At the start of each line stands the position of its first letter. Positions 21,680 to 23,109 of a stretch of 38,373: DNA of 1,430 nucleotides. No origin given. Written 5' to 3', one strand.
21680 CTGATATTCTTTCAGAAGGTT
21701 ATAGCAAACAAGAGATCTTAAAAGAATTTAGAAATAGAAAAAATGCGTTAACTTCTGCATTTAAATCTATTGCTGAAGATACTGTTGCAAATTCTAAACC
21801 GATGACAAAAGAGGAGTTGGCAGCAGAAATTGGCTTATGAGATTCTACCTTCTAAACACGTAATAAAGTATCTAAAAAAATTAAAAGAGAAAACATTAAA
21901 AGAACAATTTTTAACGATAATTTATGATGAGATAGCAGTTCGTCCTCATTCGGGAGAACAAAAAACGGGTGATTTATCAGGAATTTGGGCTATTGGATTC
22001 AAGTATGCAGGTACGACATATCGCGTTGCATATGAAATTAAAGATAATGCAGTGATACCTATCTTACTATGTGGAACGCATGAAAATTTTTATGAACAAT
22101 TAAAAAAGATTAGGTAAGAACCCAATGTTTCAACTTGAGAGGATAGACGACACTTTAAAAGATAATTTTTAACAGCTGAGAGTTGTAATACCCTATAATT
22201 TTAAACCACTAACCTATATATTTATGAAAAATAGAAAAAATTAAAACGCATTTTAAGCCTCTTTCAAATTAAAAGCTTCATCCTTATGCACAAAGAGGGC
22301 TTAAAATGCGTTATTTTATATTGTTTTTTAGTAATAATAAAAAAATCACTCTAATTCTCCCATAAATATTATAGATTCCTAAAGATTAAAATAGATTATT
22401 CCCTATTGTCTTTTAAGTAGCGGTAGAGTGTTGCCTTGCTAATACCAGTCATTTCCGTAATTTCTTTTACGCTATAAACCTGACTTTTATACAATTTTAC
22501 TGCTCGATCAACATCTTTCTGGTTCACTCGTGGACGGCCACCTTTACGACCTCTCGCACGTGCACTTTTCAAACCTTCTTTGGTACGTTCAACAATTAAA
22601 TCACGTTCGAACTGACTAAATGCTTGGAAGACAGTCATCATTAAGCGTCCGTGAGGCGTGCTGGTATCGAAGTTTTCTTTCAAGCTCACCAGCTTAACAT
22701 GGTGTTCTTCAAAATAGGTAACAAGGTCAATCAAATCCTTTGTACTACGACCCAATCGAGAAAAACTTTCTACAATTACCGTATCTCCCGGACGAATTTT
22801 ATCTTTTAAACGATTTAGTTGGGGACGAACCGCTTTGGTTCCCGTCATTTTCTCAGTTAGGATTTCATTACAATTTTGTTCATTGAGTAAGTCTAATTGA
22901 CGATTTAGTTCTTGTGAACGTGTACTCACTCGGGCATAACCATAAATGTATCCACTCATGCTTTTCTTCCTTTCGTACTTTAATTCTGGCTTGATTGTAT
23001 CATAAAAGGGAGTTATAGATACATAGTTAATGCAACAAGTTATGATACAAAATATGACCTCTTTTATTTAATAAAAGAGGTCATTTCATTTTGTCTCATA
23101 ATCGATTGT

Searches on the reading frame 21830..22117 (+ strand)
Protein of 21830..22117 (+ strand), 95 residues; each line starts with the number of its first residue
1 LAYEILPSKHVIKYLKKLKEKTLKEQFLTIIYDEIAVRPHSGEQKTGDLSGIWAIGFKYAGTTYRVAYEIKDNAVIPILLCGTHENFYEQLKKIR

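Call 44: search_protein_families(library=ncbifam, proteins=[window:21830-22117:+], max_evalue=0.001)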
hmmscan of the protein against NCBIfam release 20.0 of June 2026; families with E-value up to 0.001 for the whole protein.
window:21830-22117:+ (95 aa): 1 family
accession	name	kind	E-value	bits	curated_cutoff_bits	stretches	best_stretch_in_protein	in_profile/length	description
TIGR02385.1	RelE_StbE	subfamily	6.3e-06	26.6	27.9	1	12-87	9-87/88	type II toxin-antitoxin system mRNA interferase toxin, RelE/StbE family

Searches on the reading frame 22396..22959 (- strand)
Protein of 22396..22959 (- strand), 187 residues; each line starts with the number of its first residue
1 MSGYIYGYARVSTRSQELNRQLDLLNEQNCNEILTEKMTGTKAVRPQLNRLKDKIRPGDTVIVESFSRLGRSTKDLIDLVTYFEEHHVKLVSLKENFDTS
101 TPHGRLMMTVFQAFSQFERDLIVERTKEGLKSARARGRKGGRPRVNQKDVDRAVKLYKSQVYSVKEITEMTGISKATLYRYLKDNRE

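Call 44: search_protein_families(library=ncbifam, proteins=[window:22396-22959:-], max_evalue=0.001)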
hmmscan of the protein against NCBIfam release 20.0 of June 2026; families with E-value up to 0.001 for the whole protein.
window:22396-22959:- (187 aa): 6 families
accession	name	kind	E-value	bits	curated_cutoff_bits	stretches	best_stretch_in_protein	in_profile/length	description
NF041201.1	recomb_XisF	equivalog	2.3e-23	82.9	375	1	5-140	1-143/465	fdxN element excision recombinase XisF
NF009949.0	PRK13413.1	equivalog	2.7e-21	76.2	272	1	5-186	2-197/203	master DNA invertase Mpi family serine-type recombinase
NF047343.1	SCCmet_CcrB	equivalog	3e-14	52.6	900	1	29-137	44-155/542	cassette chromosome recombinase CcrB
NF047347.1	SCCmet_CcrC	equivalog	1.9e-11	43.2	900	1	44-136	58-151/558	cassette chromosome recombinase CcrC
NF047344.1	SCCmet_CcrA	equivalog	1.7e-08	34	700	1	7-137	6-146/442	cassette chromosome recombinase CcrA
NF033518.0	transpos_IS607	equivalog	4.1e-07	29.7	110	1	5-95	56-154/187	IS607 family transposase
